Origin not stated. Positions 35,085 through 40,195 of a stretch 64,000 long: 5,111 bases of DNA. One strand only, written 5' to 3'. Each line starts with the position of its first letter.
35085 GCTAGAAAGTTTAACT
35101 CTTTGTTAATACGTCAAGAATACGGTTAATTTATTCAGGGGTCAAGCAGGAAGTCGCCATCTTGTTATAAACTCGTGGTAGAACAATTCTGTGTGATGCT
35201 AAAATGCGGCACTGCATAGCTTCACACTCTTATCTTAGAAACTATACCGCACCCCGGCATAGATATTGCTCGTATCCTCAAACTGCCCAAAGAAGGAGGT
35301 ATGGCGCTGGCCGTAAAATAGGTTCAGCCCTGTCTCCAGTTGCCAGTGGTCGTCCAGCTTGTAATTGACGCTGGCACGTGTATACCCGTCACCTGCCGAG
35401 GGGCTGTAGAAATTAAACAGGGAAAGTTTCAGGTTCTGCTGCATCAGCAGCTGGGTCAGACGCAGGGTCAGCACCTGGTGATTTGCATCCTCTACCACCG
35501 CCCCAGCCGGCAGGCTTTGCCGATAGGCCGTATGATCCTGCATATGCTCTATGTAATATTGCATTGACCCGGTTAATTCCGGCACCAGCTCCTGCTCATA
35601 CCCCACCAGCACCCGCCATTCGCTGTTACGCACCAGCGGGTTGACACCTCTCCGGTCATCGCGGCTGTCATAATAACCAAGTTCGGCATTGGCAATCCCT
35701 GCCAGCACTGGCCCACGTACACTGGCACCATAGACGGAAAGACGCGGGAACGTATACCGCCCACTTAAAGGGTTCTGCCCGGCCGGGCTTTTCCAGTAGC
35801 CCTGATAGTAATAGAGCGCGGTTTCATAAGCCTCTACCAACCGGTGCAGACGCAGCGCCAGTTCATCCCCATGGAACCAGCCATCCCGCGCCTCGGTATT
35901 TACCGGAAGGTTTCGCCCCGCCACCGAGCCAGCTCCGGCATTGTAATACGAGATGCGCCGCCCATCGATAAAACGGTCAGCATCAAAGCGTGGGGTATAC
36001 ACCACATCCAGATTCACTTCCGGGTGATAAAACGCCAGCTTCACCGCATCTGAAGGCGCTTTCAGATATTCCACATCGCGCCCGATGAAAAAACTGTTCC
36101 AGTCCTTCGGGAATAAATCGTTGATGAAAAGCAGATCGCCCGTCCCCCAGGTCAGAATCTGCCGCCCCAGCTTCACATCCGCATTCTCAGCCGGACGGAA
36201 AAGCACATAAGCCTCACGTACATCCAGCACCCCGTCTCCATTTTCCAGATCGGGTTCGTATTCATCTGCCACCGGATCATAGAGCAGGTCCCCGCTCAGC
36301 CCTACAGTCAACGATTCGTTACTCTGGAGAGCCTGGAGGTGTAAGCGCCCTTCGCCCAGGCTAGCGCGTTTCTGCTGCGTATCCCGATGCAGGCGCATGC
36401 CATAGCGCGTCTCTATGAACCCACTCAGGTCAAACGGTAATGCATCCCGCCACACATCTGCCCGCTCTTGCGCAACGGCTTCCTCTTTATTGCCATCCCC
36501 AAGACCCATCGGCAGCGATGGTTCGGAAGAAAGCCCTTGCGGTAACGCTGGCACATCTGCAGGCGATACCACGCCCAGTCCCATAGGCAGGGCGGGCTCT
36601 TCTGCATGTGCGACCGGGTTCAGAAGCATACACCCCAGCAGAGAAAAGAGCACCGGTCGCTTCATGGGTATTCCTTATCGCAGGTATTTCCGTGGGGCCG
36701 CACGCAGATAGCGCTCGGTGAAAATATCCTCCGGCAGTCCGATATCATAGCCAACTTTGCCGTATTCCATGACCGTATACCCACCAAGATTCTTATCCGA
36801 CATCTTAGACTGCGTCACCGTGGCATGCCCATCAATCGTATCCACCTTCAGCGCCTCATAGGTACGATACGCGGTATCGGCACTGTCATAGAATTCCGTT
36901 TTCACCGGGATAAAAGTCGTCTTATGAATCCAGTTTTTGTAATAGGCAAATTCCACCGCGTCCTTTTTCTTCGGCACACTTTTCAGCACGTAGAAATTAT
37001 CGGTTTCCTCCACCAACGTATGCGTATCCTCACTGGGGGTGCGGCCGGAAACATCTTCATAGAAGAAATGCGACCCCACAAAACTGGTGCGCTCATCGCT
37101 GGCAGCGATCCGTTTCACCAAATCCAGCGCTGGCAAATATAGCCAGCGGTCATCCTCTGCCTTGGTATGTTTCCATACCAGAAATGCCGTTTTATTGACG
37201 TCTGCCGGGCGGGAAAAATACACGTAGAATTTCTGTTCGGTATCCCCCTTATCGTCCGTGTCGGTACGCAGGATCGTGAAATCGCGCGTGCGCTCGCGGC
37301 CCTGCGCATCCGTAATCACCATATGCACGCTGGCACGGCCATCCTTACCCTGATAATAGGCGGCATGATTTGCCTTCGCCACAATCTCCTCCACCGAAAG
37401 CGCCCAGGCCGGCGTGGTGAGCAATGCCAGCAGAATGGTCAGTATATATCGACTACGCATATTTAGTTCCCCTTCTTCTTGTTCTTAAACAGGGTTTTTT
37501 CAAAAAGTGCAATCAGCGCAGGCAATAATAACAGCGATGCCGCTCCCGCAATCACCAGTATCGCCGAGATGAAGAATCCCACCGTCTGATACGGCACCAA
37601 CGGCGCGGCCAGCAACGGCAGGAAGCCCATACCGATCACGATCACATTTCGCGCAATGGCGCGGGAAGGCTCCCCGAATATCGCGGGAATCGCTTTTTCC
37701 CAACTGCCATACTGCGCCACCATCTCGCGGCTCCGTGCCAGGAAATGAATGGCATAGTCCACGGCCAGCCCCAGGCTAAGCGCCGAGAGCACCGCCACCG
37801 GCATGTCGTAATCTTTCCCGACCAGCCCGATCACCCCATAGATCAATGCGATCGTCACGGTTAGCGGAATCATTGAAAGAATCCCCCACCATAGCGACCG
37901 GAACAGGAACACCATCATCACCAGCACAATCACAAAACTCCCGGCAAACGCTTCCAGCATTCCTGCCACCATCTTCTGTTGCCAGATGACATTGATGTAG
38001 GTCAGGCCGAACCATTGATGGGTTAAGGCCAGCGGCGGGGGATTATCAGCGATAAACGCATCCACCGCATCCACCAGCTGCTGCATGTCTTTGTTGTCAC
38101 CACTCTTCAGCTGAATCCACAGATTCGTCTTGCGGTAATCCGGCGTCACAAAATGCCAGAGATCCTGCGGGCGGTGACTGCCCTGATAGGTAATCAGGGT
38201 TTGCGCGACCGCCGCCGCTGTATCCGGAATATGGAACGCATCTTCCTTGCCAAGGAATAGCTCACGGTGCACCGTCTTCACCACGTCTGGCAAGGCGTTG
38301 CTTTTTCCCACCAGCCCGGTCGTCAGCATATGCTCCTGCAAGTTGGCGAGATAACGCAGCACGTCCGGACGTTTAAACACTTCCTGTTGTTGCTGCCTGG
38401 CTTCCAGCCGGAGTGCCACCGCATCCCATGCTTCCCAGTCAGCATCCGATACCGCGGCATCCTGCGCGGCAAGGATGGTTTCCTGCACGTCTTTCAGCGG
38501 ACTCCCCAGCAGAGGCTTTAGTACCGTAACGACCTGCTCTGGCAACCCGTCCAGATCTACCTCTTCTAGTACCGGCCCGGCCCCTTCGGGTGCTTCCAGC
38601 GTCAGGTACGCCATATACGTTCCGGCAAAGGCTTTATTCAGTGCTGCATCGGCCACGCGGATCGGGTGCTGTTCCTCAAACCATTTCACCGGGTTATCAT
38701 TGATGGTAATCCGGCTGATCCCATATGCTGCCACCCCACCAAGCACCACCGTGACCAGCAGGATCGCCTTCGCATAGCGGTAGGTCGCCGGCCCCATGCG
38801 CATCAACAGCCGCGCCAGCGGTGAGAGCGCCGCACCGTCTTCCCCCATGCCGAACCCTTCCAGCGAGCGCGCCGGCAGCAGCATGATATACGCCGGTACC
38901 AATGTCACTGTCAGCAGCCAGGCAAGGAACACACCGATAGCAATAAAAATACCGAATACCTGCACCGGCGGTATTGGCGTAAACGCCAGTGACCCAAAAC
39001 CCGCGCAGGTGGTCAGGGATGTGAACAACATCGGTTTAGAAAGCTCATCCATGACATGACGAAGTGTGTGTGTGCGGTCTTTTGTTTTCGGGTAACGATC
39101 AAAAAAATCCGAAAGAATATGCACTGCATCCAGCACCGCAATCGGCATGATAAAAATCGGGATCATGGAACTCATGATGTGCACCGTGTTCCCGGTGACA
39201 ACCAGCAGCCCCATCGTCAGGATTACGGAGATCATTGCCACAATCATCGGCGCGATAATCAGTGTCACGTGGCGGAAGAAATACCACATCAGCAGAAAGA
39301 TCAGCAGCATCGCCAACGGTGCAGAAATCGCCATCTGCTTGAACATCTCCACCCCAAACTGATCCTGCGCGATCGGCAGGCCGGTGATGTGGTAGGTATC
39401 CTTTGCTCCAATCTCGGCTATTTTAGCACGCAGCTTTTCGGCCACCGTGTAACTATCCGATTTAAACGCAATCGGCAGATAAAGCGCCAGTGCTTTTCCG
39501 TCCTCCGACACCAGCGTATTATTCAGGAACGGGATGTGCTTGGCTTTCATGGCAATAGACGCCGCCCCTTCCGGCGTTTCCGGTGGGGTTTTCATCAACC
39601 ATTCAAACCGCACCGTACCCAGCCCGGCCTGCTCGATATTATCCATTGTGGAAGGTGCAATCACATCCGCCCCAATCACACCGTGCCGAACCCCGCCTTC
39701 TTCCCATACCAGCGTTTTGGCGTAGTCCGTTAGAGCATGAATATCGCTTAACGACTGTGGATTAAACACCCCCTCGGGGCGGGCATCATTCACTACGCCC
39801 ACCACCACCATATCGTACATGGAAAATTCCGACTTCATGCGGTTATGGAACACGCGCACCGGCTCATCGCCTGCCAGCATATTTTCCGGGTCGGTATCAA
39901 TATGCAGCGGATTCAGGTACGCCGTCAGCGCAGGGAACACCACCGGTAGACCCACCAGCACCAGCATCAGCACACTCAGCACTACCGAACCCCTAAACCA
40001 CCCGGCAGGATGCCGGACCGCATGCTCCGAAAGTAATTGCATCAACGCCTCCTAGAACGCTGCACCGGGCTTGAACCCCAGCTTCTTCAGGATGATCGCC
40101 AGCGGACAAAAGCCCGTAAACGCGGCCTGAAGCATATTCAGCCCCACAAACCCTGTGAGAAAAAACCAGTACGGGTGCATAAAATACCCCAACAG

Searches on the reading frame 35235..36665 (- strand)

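Call 25: search_protein_families(library=pfam, proteins=[window:35235-36665:-], max_evalue=0.00001)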
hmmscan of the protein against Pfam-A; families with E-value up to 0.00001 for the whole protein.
window:35235-36665:- (476 aa): 1 family
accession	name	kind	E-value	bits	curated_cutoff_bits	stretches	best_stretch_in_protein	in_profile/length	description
PF06980.17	DUF1302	-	6.9e-07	29.1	23.2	1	145-476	142-541/541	Protein of unknown function (DUF1302)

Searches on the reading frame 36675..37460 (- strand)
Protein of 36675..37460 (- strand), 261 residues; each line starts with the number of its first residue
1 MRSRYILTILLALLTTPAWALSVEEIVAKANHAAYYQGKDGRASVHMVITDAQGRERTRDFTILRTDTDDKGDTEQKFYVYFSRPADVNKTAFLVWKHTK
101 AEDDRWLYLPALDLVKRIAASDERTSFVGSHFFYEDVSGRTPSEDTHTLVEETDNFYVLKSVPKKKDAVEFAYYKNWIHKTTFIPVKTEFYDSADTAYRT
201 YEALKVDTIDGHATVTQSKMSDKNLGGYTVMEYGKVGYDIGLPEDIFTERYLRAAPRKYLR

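Call 25: search_protein_families(library=pfam, proteins=[window:36675-37460:-], max_evalue=0.00001)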
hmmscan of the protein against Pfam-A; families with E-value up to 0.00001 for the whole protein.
window:36675-37460:- (261 aa): 1 family
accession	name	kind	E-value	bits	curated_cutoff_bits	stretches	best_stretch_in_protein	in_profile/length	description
PF17131.11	LolA_like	-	9.6e-57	192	30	1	75-253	2-183/184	Outer membrane lipoprotein-sorting protein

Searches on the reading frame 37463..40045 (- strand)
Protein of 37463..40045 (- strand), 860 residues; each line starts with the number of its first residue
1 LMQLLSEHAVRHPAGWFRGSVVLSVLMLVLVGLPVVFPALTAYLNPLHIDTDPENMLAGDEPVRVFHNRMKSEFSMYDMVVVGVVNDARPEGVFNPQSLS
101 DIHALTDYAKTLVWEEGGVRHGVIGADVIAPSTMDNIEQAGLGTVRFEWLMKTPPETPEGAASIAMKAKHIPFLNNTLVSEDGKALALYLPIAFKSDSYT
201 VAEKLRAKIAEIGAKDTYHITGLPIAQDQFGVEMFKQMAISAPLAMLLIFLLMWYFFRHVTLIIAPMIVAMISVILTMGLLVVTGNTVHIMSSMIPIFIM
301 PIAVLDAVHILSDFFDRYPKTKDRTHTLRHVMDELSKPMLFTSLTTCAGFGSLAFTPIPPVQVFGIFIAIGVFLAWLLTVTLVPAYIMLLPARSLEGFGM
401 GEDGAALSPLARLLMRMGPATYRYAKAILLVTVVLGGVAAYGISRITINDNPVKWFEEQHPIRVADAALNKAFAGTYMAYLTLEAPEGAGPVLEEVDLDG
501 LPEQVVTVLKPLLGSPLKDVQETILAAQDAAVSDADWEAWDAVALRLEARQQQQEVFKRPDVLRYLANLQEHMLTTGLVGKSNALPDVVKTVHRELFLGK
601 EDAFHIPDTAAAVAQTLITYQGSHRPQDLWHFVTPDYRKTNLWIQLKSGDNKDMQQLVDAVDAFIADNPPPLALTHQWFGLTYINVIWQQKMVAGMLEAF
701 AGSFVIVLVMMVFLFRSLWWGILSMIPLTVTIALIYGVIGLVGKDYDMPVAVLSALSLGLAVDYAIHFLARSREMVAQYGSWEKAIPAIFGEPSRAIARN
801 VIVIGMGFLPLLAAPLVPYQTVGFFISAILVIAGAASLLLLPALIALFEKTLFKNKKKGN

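Call 25: search_protein_families(library=pfam, proteins=[window:37463-40045:-], max_evalue=0.00001)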
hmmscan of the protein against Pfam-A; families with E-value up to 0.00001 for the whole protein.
window:37463-40045:- (860 aa): 3 families
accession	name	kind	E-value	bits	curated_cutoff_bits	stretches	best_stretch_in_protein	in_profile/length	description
PF03176.21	MMPL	-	1.9e-34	119.5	20.5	2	627-858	75-313/333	MMPL family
PF12349.14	Sterol-sensing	-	3.9e-11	43.5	22.3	1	260-386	6-132/153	Sterol-sensing domain of SREBP cleavage-activation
PF02460.24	Patched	-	4.9e-11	43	23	1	255-387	23-154/156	Patched SSD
